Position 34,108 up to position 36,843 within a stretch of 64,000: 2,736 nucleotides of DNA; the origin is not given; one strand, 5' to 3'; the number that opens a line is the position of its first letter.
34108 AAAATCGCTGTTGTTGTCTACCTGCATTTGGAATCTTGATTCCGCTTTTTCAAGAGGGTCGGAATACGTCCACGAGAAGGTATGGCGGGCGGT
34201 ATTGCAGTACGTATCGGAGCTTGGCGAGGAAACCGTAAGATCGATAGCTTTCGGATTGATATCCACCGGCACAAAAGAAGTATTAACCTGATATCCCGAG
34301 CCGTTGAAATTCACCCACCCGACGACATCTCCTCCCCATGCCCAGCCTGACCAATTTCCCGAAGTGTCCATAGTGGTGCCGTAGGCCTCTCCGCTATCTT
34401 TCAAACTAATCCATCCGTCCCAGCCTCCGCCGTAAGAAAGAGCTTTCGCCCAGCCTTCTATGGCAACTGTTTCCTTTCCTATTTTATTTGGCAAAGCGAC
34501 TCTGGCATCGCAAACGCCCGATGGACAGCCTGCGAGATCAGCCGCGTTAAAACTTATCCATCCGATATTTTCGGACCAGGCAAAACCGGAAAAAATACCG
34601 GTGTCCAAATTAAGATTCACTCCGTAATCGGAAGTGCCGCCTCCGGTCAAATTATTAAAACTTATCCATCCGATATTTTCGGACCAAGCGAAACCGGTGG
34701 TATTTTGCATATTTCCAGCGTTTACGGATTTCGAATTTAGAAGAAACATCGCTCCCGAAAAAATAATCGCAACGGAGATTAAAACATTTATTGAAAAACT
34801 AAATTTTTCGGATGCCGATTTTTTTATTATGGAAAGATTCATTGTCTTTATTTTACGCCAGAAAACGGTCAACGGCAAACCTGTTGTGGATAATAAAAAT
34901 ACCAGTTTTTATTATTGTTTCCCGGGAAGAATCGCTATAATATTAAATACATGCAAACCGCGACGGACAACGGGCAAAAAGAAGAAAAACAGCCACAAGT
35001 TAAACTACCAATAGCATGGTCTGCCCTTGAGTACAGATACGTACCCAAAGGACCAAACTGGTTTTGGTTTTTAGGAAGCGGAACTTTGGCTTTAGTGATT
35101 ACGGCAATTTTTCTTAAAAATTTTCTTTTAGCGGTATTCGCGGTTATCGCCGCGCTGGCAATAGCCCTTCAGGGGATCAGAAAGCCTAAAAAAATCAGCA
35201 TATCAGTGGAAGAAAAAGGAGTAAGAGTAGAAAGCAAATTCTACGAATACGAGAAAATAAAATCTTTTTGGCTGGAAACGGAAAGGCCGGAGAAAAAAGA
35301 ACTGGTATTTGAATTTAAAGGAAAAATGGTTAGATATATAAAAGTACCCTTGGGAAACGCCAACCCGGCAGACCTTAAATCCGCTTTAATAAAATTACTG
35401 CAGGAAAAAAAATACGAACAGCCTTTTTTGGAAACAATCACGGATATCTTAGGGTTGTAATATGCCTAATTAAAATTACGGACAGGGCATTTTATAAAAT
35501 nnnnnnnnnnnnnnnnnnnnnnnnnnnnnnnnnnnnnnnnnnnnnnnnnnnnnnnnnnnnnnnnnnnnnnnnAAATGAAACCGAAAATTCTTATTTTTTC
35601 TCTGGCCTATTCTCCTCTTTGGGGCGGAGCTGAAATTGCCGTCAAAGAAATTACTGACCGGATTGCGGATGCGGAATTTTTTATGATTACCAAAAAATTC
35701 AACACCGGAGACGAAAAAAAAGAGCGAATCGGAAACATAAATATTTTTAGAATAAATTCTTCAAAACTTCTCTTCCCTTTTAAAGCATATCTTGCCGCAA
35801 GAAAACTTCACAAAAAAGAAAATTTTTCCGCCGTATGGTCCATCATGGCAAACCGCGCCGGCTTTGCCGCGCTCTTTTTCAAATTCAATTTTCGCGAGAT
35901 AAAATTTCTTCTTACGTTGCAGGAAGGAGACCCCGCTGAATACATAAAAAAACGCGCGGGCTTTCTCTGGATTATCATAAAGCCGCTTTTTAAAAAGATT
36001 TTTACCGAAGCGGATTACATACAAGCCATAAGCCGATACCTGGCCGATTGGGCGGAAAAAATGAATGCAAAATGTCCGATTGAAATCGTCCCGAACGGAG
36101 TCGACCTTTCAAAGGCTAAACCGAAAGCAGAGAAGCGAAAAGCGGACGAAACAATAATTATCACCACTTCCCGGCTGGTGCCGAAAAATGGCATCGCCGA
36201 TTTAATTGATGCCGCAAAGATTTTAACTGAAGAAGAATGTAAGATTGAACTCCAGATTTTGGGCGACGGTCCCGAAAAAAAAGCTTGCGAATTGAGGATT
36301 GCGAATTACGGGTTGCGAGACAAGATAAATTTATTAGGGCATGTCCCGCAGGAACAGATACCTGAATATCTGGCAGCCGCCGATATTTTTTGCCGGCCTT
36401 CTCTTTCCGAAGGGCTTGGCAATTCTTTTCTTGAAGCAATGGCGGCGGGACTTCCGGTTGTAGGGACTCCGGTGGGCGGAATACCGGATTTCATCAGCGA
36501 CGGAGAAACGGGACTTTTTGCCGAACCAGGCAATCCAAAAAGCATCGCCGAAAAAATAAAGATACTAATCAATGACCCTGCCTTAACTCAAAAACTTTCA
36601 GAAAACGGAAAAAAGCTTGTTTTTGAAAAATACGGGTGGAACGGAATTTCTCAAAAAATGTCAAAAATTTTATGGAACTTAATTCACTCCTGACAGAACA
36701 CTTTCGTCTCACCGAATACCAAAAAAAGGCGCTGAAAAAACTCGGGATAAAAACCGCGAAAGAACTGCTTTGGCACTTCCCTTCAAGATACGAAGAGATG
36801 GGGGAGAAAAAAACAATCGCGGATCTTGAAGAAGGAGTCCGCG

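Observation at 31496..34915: Tandemly duplicated giant surface proteins that differ by a lectin-domain insertion, upstream of a four-gene minor-pilin operon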

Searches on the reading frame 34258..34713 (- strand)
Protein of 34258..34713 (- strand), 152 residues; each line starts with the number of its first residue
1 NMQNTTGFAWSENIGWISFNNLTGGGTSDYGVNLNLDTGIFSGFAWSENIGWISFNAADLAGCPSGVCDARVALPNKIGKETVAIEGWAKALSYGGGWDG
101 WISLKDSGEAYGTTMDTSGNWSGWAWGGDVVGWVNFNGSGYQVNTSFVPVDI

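Call 38: predict_structure(alignment_id=A3)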
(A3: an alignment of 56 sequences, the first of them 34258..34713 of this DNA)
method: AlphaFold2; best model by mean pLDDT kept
length: 152 residues; sequences in the alignment: 56
mean_pLDDT: 89.8   pTM: 0.85
mean pLDDT of the five models: 89.8, 89.4, 88.6, 88.3, 88.2
residues with pLDDT >= 90: 116; 70-90: 21; 50-70: 12; < 50: 3
segments of 3 or more residues with pLDDT < 50: 150-152
pLDDT, mean of each block of 10 residues (from residue 1): 92 94 71 96 94 96 94 96 96 80 83 96 92 95 83 39
secondary structure, 60 per line:
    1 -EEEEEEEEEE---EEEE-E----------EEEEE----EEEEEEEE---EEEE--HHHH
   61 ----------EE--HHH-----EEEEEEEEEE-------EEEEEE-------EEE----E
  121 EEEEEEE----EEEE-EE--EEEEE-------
elements in order: E2-11 E15-18 E31-35 E40-47 E51-54 H57-60 E83-92 E100-105 E113-115 E120-127 E132-135 E141-145

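Call 57: fold_search(model_id=the predicted structure, library=pdb)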
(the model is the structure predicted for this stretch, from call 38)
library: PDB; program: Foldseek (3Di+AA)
matches with E <= 10: 187; with E <= 0.001: 0
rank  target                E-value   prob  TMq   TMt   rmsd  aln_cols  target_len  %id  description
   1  7re4_C                3.6e-02  1.00  0.49  0.33   3.7       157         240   11  Apo Hemophilin from A. baumannii (released 2021-11-17)
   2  4hfs_A                1.3e-01  0.16  0.21  0.18  12.4       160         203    8  Crystal structure of an uncharacterized protein (yncM) from Bacillus subtilis subsp. subtilis str. 168 at 1.55 A resol (released 2012-12-05)
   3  7re4_E                2.8e-01  0.94  0.48  0.33   3.7       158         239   11  Apo Hemophilin from A. baumannii (released 2021-11-17)
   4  8xai_D                3.0e-01  0.06  0.13  0.12  15.0       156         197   12  Crystal structure of Protease CPAVM1 in Bacillus subtilis LjM2 (released 2024-06-19)
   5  4o4u_B                5.5e-01  0.18  0.32  0.14   7.1       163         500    9  Crystal structure of the vaccine antigen Transferrin Binding Protein B (TbpB) mutant Trp-176-Ala from Haemophilus para (released 2015-01-14)
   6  9yz4_B                5.5e-01  0.18  0.32  0.13   7.5       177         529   11  Neisseria gonorrhoeae Transferrin Binding Protein A in complex with Transferrin Binding Protein B and transferrin (iro (released 2026-03-04)
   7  2hzm_C                5.5e-01  0.09  0.24  0.20  15.3       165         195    7  Structure of the Mediator head subcomplex Med18/20 (released 2006-09-12)
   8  5li0_D                7.1e-01  0.04  0.15  0.10  13.9       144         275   10  70S ribosome from Staphylococcus aureus (released 2016-12-28)
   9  9clt_B                7.5e-01  0.11  0.25  0.11   9.1       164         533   12  Transferrin Binding Protein A in complex with transferrin binding protein B and transferrin (iron bound to N lobe only (released 2026-03-11)
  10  5ee4_B                7.9e-01  0.23  0.36  0.21   7.0       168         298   13  The crystal structure of HpuA from Kingella denitrificans in complex with human haemoglobin (released 2015-11-04)
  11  9clm_B                7.9e-01  0.15  0.33  0.12   7.5       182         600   13  Transferrin Binding Protein A in complex with transferrin binding protein B and two molecules of transferrin (released 2026-03-04)
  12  9auq_A                7.9e-01  0.07  0.21  0.23  14.4       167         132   11  Crystal structure of 4-Fluoro-tryptophan labeled Oscillatoria Agardhii agglutinin (released 2024-11-06)
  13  2bqp_A                9.7e-01  0.03  0.16  0.12  15.9       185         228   10  THE STRUCTURE OF THE PEA LECTIN-D-GLUCOPYRANOSE COMPLEX (released 1998-12-16)
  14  9azz_C                9.7e-01  0.03  0.15  0.14  14.8       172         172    6  Crystal structure of outer membrane lipoprotein carrier protein (LolA) from Ehrlichia ruminantium (released 2024-03-20)
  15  9i5t_D                1.1e+00  0.03  0.15  0.10  14.6       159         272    7  50S subunit of P. gingivalis ribosome with Lefamulin (released 2025-08-20)
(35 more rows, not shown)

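Call 66: search_protein_representatives(protein=window:34258-34713:-)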
Query: 152 residues. Proteins with E-value up to 0.001 (for the whole library): 6324; up to 1e-10: 3087; up to 1e-30: 102. The best 150 are listed.
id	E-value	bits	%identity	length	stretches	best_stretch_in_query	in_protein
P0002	1.7e-95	334.1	100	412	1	1-152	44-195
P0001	4.2e-73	261.1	87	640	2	2-110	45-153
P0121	9.9e-57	207.8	48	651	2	4-142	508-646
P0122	3.5e-53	196.3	49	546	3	27-147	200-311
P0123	2.2e-49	183.9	48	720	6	6-138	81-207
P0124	2.6e-49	183.7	40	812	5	4-141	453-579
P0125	5.5e-47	176.1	49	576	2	3-140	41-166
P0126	1.7e-45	171.3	56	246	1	3-146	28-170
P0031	9.5e-44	165.6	58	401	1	3-140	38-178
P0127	1.2e-41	158.8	50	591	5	24-106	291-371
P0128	2.7e-41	157.6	41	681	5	3-142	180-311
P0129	4.7e-41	156.8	53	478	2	6-139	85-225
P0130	7.8e-41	156.1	43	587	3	24-138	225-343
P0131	2.3e-40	154.6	53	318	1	3-139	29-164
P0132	2.5e-40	154.4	61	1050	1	3-143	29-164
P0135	5.8e-39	150.0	44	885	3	25-141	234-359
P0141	5.1e-37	143.6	58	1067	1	7-139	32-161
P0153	7.9e-35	136.5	63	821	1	3-143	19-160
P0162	7.2e-34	133.4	59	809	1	4-138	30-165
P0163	7.7e-34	133.3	40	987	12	4-59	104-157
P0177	6.6e-33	130.3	53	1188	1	6-145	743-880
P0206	3.9e-31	124.5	53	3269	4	5-59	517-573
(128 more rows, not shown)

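Call 67: search_protein_families(library=pfam, proteins=[P0121, P0123, P0124, P0132, P0141, P0163, P0153, P0177, P0135, P0162], max_evalue=0.0001)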
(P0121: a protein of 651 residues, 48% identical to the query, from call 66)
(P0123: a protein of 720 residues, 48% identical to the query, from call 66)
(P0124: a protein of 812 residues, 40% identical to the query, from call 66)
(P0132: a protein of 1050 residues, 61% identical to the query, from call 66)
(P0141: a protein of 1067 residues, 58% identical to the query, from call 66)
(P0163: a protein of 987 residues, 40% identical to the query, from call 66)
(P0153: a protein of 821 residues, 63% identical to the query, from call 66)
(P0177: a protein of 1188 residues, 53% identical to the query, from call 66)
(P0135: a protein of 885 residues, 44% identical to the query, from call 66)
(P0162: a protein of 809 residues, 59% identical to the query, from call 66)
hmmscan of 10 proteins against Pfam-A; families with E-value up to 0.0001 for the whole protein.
P0121 (651 aa): 2 families
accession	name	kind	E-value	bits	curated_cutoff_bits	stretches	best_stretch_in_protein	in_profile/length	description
PF00041.27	fn3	-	1e-10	42.1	25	1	265-348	1-79/84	Fibronectin type III domain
PF16656.11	Pur_ac_phosph_N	-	7e-05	23.8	30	1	270-340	6-83/93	Purple acid Phosphatase, N-terminal domain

P0123 (720 aa): 2 families
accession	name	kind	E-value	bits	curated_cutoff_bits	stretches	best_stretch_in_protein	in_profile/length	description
PF25788.1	Ig_Rha78A_N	-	8.5e-11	42.5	27.4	1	526-610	21-99/105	Rha78A-like, N-terminal immunoglobulin domain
PF00801.26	PKD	-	2.7e-05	24.5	23.5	0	623-692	6-71/80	PKD domain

P0124 (812 aa): 2 families
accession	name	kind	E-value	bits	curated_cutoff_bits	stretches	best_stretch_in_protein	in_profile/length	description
PF18911.6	PKD_4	-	2.3e-08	34.4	27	1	739-794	30-80/85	PKD domain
PF25788.1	Ig_Rha78A_N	-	1.5e-06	28.8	27.4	1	610-687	17-94/105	Rha78A-like, N-terminal immunoglobulin domain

P0132 (1050 aa): 4 families
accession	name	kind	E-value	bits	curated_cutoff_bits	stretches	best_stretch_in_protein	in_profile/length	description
PF18911.6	PKD_4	-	8e-27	93.6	27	1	525-588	13-77/85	PKD domain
PF00801.26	PKD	-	1.4e-20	73.5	23.5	1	523-588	8-74/80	PKD domain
PF22352.2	K319L-like_PKD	-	8.7e-08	32.5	27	0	527-595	9-84/84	K319L-like, PKD domain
PF17963.7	Big_9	-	7e-06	27.3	23.6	1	505-594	1-89/89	Bacterial Ig domain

P0141 (1067 aa): 2 families
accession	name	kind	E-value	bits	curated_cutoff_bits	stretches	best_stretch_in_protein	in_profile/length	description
PF18911.6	PKD_4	-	4.1e-13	49.6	27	1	437-506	14-84/85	PKD domain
PF00801.26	PKD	-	2.4e-09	37.5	23.5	2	441-505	15-80/80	PKD domain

P0163 (987 aa): 2 families
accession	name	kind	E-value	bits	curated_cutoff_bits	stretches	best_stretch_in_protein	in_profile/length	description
PF18884.5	TSP3_bac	-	5.6e-28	96.8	25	1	446-467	1-22/22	Bacterial TSP3 repeat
PF03495.19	Binary_toxB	-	1.3e-05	25.7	25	0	633-646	1-14/78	Clostridial binary toxin B/anthrax toxin PA Ca-binding domain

P0153 (821 aa): 2 families
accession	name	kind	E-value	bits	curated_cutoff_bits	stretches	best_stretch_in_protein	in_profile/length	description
PF08309.17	LVIVD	-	1.6e-25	88.6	20.2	1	424-460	4-36/42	LVIVD repeat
PF07705.17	CARDB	-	7.8e-05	23.3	22.7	0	624-713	18-99/101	CARDB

P0177 (1188 aa): 2 families
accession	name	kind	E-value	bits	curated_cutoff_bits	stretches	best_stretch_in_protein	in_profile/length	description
PF22352.2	K319L-like_PKD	-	1.8e-11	44.3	27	1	1056-1131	9-84/84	K319L-like, PKD domain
PF18911.6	PKD_4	-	1.2e-07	32.2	27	1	1042-1130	1-84/85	PKD domain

P0135 (885 aa): 1 family
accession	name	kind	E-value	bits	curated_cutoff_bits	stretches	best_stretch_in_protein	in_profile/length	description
PF13385.13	Laminin_G_3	-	2.6e-10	41.1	27.6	1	653-823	5-151/151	Concanavalin A-like lectin/glucanases superfamily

P0162 (809 aa): 3 families
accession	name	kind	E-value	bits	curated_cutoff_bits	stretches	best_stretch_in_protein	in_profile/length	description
PF18911.6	PKD_4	-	1.7e-15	57.3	27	1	740-796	28-83/85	PKD domain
PF00801.26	PKD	-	1.1e-11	45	23.5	1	737-786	17-70/80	PKD domain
PF25788.1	Ig_Rha78A_N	-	1.2e-09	38.7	27.4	1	628-712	22-99/105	Rha78A-like, N-terminal immunoglobulin domain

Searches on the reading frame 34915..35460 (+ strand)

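Call 59: search_protein_families(library=pfam, proteins=[window:34915-35460:+], max_evalue=0.001)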
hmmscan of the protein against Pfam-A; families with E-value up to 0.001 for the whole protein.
window:34915-35460:+ (181 aa): 2 families
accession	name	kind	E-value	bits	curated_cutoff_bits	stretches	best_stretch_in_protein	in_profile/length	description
PF18923.6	DUF5673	-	8.1e-07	29.4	26.7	1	95-148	2-53/66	Domain of unknown function (DUF5673)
PF13567.11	DUF4131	-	0.00081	19.6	31.6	0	47-142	4-110/165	Domain of unknown function (DUF4131)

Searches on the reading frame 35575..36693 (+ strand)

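Call 59: search_protein_families(library=pfam, proteins=[window:35575-36693:+], max_evalue=0.001)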
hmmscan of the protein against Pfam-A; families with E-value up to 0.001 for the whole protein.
window:35575-36693:+ (372 aa): 5 families
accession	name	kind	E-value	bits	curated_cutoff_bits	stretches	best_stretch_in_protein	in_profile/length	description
PF00534.26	Glycos_transf_1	-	8.9e-46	156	26.4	1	182-347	5-171/172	Glycosyl transferases group 1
PF13692.12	Glyco_trans_1_4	-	4e-37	128.1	27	1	193-334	2-142/142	Glycosyl transferases group 1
PF13439.12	Glyco_transf_4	-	5.4e-13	49.7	28.5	1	16-179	1-169/170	Glycosyltransferase Family 4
PF13524.12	Glyco_trans_1_2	-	4.8e-11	43.2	25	1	236-359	27-139/144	Glycosyl transferase-like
PF20706.3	GT4-conflict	-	1.4e-07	31.3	26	1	141-310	142-323/385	Family 4 Glycosyltransferase in conflict systems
